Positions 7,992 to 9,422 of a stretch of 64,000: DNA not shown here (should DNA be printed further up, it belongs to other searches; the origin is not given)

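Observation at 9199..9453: Nif11-type leader peptide with a tiny W-x-x-x-PPPP-G-x-GGGG core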

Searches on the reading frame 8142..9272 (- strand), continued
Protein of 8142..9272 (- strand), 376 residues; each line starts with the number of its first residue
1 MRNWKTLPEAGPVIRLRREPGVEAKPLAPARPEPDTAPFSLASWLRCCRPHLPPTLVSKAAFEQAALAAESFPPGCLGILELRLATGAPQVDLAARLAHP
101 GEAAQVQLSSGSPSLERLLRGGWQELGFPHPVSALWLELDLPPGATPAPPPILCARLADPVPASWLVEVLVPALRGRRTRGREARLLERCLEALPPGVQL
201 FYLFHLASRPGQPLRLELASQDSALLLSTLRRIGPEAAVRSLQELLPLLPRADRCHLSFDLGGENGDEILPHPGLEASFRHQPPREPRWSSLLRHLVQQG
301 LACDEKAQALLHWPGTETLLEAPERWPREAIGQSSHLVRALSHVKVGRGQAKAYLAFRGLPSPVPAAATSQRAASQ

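Call 62: search_protein_representatives(alignment_id=A1)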
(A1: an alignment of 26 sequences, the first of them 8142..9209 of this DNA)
Query: 26 sequences, 345 profile positions. Proteins with E-value up to 0.001 (for the whole library): 3983; up to 1e-10: 3216; up to 1e-30: 1473. The best 150 are listed.
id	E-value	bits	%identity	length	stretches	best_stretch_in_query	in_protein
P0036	3.0e-151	519.7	-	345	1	8-341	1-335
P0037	3.6e-134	463.5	-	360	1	6-339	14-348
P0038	8.6e-127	439.3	-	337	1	6-333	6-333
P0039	1.4e-119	415.6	-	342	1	12-341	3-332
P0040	1.8e-118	412.0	-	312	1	39-337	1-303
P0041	3.1e-117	407.9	-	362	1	8-338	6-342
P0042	9.2e-110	383.3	-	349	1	7-336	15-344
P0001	2.2e-109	382.1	-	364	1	5-341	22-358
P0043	1.4e-107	376.1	-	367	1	6-339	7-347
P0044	4.2e-107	374.5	-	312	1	39-341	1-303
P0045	4.9e-107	374.3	-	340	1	10-335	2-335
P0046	6.3e-107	374.0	-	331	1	2-331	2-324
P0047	1.8e-105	369.2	-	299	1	33-329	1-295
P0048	4.8e-105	367.8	-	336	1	9-336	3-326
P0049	1.6e-104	366.0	-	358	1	7-332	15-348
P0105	2.3e-73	263.6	-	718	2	25-325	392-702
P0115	1.8e-71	257.4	-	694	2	22-330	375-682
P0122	2.2e-69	250.5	-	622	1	11-333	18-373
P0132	2.3e-67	243.9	-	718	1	9-336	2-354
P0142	9.6e-65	235.3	-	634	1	9-332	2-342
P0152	6.6e-63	229.2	-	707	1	11-337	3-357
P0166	9.6e-62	225.4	-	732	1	10-327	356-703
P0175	4.2e-61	223.3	-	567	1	14-338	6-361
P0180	1.3e-60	221.7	-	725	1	9-338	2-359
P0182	2.8e-60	220.6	-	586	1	12-331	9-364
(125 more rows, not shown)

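Call 69: search_protein_families(library=pfam, proteins=[L028:9117-14021:-, L018:6473-7690:+, L004:11223-14987:+, L007:3263-4450:+, L026:7741-10668:-, L006:9409-10461:+, L019:4516-7677:+, L004:15691-16602:+, L032:2233-3438:+, L010:195-2531:+], max_evalue=0.0001)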
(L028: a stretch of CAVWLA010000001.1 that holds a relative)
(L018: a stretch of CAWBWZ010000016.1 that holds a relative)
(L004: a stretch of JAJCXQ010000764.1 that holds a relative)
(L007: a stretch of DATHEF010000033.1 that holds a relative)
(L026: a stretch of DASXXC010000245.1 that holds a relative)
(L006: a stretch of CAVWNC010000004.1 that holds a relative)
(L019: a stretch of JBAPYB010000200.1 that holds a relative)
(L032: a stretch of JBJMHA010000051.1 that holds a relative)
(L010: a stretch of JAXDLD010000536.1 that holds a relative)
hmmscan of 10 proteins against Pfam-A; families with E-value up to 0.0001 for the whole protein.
L028:9117-14021:- (1634 aa): 8 families
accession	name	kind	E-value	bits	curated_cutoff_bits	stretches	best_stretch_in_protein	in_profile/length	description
PF00211.25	Guanylate_cyc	-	7.1e-21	75.1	21.9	1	605-779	6-176/183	Adenylate and Guanylate cyclase catalytic domain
PF13191.12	AAA_16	-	3.3e-20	73.7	32.6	1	806-1000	2-166/167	AAA ATPase domain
PF12773.13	DZR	-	5.3e-09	36.5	27.3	1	501-544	1-45/45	Double zinc ribbon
PF13424.12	TPR_12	-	7e-09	36.2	30.1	1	1493-1560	6-75/77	Tetratricopeptide repeat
PF17874.7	TPR_MalT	-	4.3e-06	26.7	45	1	1349-1580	15-250/336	MalT-like TPR region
PF13181.12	TPR_8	-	1.1e-05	25.7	25.7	0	1455-1477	6-28/34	Tetratricopeptide repeat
PF13240.11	Zn_Ribbon_1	-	1.8e-05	24.8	25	0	526-547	2-23/23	zinc-ribbon domain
PF24463.1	DUF7577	-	7.4e-05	22.7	28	0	525-546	4-25/27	Domain of unknown function (DUF7577)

L018:6473-7690:+ (405 aa): 3 families
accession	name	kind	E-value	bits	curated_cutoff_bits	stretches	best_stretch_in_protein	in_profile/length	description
PF02518.31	HATPase_c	-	1.1e-26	93.9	26.4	1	275-383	2-107/111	Histidine kinase-, DNA gyrase B-, and HSP90-like ATPase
PF14361.12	RsbRD_N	-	4.6e-09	37.3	24.3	1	18-114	5-104/104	RsbT co-antagonist protein rsbRD N-terminal domain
PF00512.31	HisKA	-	7.7e-06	26.3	26.9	1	169-225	5-61/66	His Kinase A (phospho-acceptor) domain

L004:11223-14987:+ (1254 aa): 0 families

L007:3263-4450:+ (395 aa): 0 families

L026:7741-10668:- (975 aa): 3 families
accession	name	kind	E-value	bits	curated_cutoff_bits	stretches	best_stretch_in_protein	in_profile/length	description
PF00005.33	ABC_tran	-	3.8e-30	105.7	25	1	757-905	1-137/137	ABC transporter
PF00664.28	ABC_membrane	-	1.6e-20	74.4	28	1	428-694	2-272/274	ABC transporter transmembrane region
PF02463.25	SMC_N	-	1.3e-06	28.5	40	1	876-946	136-212/220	RecF/RecN/SMC N terminal domain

L006:9409-10461:+ (350 aa): 1 family
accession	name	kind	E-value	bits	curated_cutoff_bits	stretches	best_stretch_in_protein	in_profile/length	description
PF14028.11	Lant_dehydr_C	-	2.9e-38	132.9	24.4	1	19-305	1-253/255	Lantibiotic biosynthesis dehydratase C-term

L019:4516-7677:+ (1053 aa): 2 families
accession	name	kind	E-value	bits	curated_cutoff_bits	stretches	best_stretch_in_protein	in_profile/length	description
PF13575.12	DUF4135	-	4.5e-103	345.8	29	1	192-567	1-376/378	Domain of unknown function (DUF4135)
PF05147.19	LANC_like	-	4.6e-50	170.6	23.2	1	686-1027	3-338/350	Lanthionine synthetase C-like protein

L004:15691-16602:+ (303 aa): 0 families

L032:2233-3438:+ (401 aa): 1 family
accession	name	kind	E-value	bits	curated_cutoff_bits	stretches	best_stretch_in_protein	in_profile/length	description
PF00266.25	Aminotran_5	-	1.8e-16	60.6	21.5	1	67-345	62-342/371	Aminotransferase class-V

L010:195-2531:+ (778 aa): 2 families
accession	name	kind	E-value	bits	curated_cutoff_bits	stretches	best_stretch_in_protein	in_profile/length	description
PF04055.27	Radical_SAM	-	8.1e-10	39.5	29.5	1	322-487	1-165/166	Radical SAM superfamily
PF02310.24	B12-binding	-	5.2e-06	26.7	32.1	1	176-260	41-119/121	B12 binding domain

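Call 70: search_protein_families(library=ncbifam, proteins=[L026:7741-10668:-, L029:12072-15188:-, L028:14089-16962:-, L004:11223-14987:+, L007:3263-4450:+], max_evalue=0.001)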
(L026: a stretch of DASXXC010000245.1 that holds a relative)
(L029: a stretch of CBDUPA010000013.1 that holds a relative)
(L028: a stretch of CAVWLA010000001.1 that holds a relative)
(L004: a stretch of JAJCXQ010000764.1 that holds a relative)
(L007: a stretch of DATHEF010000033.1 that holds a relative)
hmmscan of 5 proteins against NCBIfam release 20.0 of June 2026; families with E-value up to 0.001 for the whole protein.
L026:7741-10668:- (975 aa): 185 families (the best 25 are shown)
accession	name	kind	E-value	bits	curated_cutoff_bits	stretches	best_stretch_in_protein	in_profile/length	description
TIGR03797.1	NHLM_micro_ABC2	equivalog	3.3e-282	938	709.4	1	287-974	2-686/686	NHLP bacteriocin export ABC transporter permease/ATPase subunit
TIGR01846.1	type_I_sec_HlyB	subfamily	1.7e-95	320.8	725.55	1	420-973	134-692/694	type I secretion system permease/ATPase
TIGR03796.1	NHLM_micro_ABC1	equivalog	1.5e-94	317.6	853.3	1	417-969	146-708/710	NHLP family bacteriocin export ABC transporter peptidase/permease/ATPase subunit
TIGR02203.1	MsbA_lipidA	equivalog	6.7e-84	282.4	602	1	429-973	22-569/572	lipid A export permease/ATP-binding protein MsbA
TIGR03375.1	type_I_sec_LssB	subfamily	3.8e-82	276.7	693.1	1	421-961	145-690/696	type I secretion system permease/ATPase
TIGR02204.1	MsbA_rel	hypoth_equivalog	9.2e-79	265.6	780.4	1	459-973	52-575/576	ABC transporter, permease/ATP-binding protein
NF010178.0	PRK13657.1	equivalog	6.9e-73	246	733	1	434-973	28-570/588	glucan ABC transporter ATP-binding protein/ permease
TIGR00958.1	3a01208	subfamily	1.7e-70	238.2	874.6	1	426-969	163-710/711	antigen peptide transporter 2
NF045513.1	HepA_fam_ABC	equivalog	1.8e-69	234.7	725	1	467-966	97-602/610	heterocyst formation ABC transporter subunit HepA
TIGR01842.1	type_I_sec_PrtD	subfamily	2.4e-65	221.1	510.15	1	422-961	3-542/544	type I secretion system permease/ATPase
NF008381.0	PRK11176.1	equivalog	5.2e-63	213.3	867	1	439-973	44-579/582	lipid A ABC transporter ATP-binding protein/permease MsbA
TIGR01193.1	bacteriocin_ABC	subfamily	2.5e-60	204.8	523.85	1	450-970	181-706/708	peptide cleavage/export ABC transporter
NF052233.1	CphA_assoc_ABC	equivalog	2.5e-60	204.7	880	1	468-973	233-743/766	cyanophycin metabolism-associated ABC transporter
TIGR02868.1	CydC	equivalog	2e-57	195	329.05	1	420-932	8-529/530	thiol reductant ABC exporter subunit CydC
TIGR02857.1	CydD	equivalog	1.4e-55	189.3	435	2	716-945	297-529/529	thiol reductant ABC exporter subunit CydD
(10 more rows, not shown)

L029:12072-15188:- (1038 aa): 186 families (the best 25 are shown)
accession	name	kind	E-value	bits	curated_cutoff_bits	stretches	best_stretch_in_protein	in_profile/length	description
TIGR03797.1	NHLM_micro_ABC2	equivalog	2e-277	922.3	709.4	1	346-1037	2-686/686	NHLP bacteriocin export ABC transporter permease/ATPase subunit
TIGR01846.1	type_I_sec_HlyB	subfamily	2.5e-102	343.4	725.55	1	487-1036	138-692/694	type I secretion system permease/ATPase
TIGR03796.1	NHLM_micro_ABC1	equivalog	1e-96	324.8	853.3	1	435-1033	97-709/710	NHLP family bacteriocin export ABC transporter peptidase/permease/ATPase subunit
TIGR02203.1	MsbA_lipidA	equivalog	2.9e-85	286.9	602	1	521-1036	48-569/572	lipid A export permease/ATP-binding protein MsbA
TIGR03375.1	type_I_sec_LssB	subfamily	6.4e-79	266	693.1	1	498-1024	159-690/696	type I secretion system permease/ATPase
TIGR00958.1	3a01208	subfamily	7.6e-77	259.2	874.6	1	500-1032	173-710/711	antigen peptide transporter 2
NF010178.0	PRK13657.1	equivalog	8.8e-74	249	733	1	498-1036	29-570/588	glucan ABC transporter ATP-binding protein/ permease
NF045513.1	HepA_fam_ABC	equivalog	1.4e-72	245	725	1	535-1031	102-604/610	heterocyst formation ABC transporter subunit HepA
TIGR02204.1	MsbA_rel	hypoth_equivalog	2e-71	241.4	780.4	1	530-1037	60-576/576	ABC transporter, permease/ATP-binding protein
NF052233.1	CphA_assoc_ABC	equivalog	1.4e-66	225.4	880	1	500-1036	196-743/766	cyanophycin metabolism-associated ABC transporter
NF008381.0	PRK11176.1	equivalog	1.9e-64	218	867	1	503-1037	45-580/582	lipid A ABC transporter ATP-binding protein/permease MsbA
TIGR01193.1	bacteriocin_ABC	subfamily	6.8e-63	213.3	523.85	1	505-1033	173-706/708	peptide cleavage/export ABC transporter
NF008056.1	PRK10790.1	equivalog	3e-61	207.7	746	1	494-1036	29-575/584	SmdB family multidrug efflux ABC transporter permease/ATP-binding protein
TIGR01842.1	type_I_sec_PrtD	subfamily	9.8e-59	199.3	510.15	1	501-1024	19-542/544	type I secretion system permease/ATPase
TIGR02868.1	CydC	equivalog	3.4e-55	187.7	329.05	1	531-995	49-529/530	thiol reductant ABC exporter subunit CydC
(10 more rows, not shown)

L028:14089-16962:- (957 aa): 183 families (the best 25 are shown)
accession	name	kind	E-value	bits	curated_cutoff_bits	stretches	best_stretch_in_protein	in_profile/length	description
TIGR03797.1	NHLM_micro_ABC2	equivalog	1.7e-273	909.3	709.4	1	268-956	1-686/686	NHLP bacteriocin export ABC transporter permease/ATPase subunit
TIGR01846.1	type_I_sec_HlyB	subfamily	8.6e-99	331.7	725.55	1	405-955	137-692/694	type I secretion system permease/ATPase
TIGR03796.1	NHLM_micro_ABC1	equivalog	1.4e-90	304.5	853.3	1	398-951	145-708/710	NHLP family bacteriocin export ABC transporter peptidase/permease/ATPase subunit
TIGR02203.1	MsbA_lipidA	equivalog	1.8e-83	281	602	1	421-953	32-567/572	lipid A export permease/ATP-binding protein MsbA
TIGR03375.1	type_I_sec_LssB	subfamily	8.4e-79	265.6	693.1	1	405-943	147-690/696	type I secretion system permease/ATPase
TIGR02204.1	MsbA_rel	hypoth_equivalog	3.9e-77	260.3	780.4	1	449-955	60-575/576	ABC transporter, permease/ATP-binding protein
TIGR00958.1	3a01208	subfamily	3.6e-72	243.7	874.6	1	397-951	152-710/711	antigen peptide transporter 2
NF045513.1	HepA_fam_ABC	equivalog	4.3e-72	243.4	725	1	445-948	93-602/610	heterocyst formation ABC transporter subunit HepA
NF010178.0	PRK13657.1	equivalog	1.9e-67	228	733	1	420-955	32-570/588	glucan ABC transporter ATP-binding protein/ permease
TIGR01193.1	bacteriocin_ABC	subfamily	4.7e-67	227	523.85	1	437-952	186-706/708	peptide cleavage/export ABC transporter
NF008381.0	PRK11176.1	equivalog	2.2e-61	208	867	1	421-955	44-579/582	lipid A ABC transporter ATP-binding protein/permease MsbA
TIGR01842.1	type_I_sec_PrtD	subfamily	3.2e-60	204.2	510.15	1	406-943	5-542/544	type I secretion system permease/ATPase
NF052233.1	CphA_assoc_ABC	equivalog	3.6e-58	197.6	880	1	448-955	231-743/766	cyanophycin metabolism-associated ABC transporter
NF008056.1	PRK10790.1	equivalog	3.5e-55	187.6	746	1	444-951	60-571/584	SmdB family multidrug efflux ABC transporter permease/ATP-binding protein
TIGR02868.1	CydC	equivalog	1.2e-52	179.3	329.05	1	405-914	11-529/530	thiol reductant ABC exporter subunit CydC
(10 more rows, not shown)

L004:11223-14987:+ (1254 aa): 0 families

L007:3263-4450:+ (395 aa): 0 families

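Call 74: find_encoding_contigs(protein=P0001, flank=10000, max_places=1)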
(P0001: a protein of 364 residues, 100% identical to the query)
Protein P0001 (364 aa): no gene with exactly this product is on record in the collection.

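Call 83: search_protein_families(library=pfam, proteins=[P0105, P0115, P0122, P0132, P0142, P0152, P0166, P0175, P0180, P0182], max_evalue=0.001)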
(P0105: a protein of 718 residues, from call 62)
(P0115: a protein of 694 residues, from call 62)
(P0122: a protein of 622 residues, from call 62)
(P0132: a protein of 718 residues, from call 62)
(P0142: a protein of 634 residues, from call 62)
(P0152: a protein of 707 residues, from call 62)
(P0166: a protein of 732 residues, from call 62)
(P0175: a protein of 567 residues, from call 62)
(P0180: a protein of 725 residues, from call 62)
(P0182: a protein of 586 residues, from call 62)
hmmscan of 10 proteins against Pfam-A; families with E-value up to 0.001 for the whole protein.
P0105 (718 aa): 0 families

P0115 (694 aa): 0 families

P0122 (622 aa): 2 families
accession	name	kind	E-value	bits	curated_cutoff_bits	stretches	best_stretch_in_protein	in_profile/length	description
PF13640.12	2OG-FeII_Oxy_3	-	2e-17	64.4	27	1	510-621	2-98/98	2OG-Fe(II) oxygenase superfamily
PF13661.12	2OG-FeII_Oxy_4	-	2.5e-08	34.8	27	1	510-620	2-97/98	2OG-Fe(II) oxygenase superfamily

P0132 (718 aa): 1 family
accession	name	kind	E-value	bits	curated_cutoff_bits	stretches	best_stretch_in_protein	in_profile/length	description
PF13243.12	SQHop_cyclase_C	-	8.4e-05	22.2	26.1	1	549-663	162-285/319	Squalene-hopene cyclase C-terminal domain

P0142 (634 aa): 8 families
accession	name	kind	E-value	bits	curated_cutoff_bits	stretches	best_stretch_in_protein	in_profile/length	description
PF08241.18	Methyltransf_11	-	8e-17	62.1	21.2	1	432-531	1-95/95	Methyltransferase domain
PF13649.12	Methyltransf_25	-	5.3e-16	59.5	27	1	431-527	1-97/97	Methyltransferase domain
PF13847.12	Methyltransf_31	-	5.3e-16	59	27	1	427-550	3-128/145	Methyltransferase domain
PF02353.26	CMAS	-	4e-12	46.5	27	1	373-558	4-190/273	Mycolic acid cyclopropane synthetase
PF08242.18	Methyltransf_12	-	2.2e-09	38.4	30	1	432-529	1-98/98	Methyltransferase domain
PF01209.24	Ubie_methyltran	-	1.9e-08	34.4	20.1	1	418-533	38-153/233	ubiE/COQ5 methyltransferase family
PF13489.12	Methyltransf_23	-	1.7e-05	25.1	27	1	425-534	20-119/164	Methyltransferase domain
PF05175.20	MTS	-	2e-05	24.7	23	1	429-531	33-138/170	Methyltransferase small domain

P0152 (707 aa): 1 family
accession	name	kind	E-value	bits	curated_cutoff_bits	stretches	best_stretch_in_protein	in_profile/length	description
PF13243.12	SQHop_cyclase_C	-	2.7e-07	30.4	26.1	1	565-678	166-287/319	Squalene-hopene cyclase C-terminal domain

P0166 (732 aa): 0 families

P0175 (567 aa): 0 families

P0180 (725 aa): 1 family
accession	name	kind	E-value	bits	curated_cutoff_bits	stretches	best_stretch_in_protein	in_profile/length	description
PF13243.12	SQHop_cyclase_C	-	7e-10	38.9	26.1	1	558-669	164-283/319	Squalene-hopene cyclase C-terminal domain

P0182 (586 aa): 2 families
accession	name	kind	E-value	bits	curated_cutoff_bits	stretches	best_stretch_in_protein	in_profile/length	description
PF13640.12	2OG-FeII_Oxy_3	-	9.9e-18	65.4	27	1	473-576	2-98/98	2OG-Fe(II) oxygenase superfamily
PF13661.12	2OG-FeII_Oxy_4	-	1.7e-08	35.3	27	1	473-575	2-97/98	2OG-Fe(II) oxygenase superfamily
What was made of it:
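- Fusions: some family members are fused to squalene-hopene-cyclase-like domains, which points to isoprenoid chemistry (call 83). Fusions to terpene-cyclase-like domains occur in the family (call 83).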

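Call 85: find_related_loci(query=A1, collection=metagenome_contigs, flank=6000)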
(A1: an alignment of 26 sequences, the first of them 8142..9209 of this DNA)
Query A1 (355 aa) in metagenome_contigs; peptide patterns used: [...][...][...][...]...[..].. (x = any residue, [..] = any of these).
58 stretches matched a pattern; 42 encode a relative of the query (tblastn E <= 1e-3); 42 distinct loci.
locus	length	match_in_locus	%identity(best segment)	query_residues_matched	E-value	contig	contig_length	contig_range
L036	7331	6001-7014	39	8-339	2e-65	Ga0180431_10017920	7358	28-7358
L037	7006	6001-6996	39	18-347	1e-57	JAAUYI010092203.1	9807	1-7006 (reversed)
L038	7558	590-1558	40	14-336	2e-56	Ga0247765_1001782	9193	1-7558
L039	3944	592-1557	39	13-336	9e-56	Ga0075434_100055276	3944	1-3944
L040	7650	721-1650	39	21-336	2e-54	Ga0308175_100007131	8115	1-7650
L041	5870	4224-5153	39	21-336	2e-54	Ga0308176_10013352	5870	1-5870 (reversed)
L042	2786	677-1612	39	22-336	3e-54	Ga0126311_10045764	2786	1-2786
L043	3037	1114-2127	38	14-353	9e-54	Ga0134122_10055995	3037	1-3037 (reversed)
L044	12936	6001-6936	39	16-334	1e-53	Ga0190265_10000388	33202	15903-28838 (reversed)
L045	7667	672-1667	39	21-355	1e-53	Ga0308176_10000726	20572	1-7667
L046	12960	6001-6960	38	17-336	3e-53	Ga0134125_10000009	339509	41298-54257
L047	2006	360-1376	39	21-353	3e-53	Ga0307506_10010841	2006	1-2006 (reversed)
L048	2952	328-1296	40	15-336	2e-52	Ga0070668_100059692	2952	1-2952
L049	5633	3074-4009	40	23-334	3e-52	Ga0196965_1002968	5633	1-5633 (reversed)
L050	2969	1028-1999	40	10-336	3e-51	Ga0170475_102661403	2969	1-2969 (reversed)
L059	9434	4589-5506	39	22-336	3e-48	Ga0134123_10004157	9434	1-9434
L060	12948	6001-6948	39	13-336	3e-47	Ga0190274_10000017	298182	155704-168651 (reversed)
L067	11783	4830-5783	38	19-345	5e-41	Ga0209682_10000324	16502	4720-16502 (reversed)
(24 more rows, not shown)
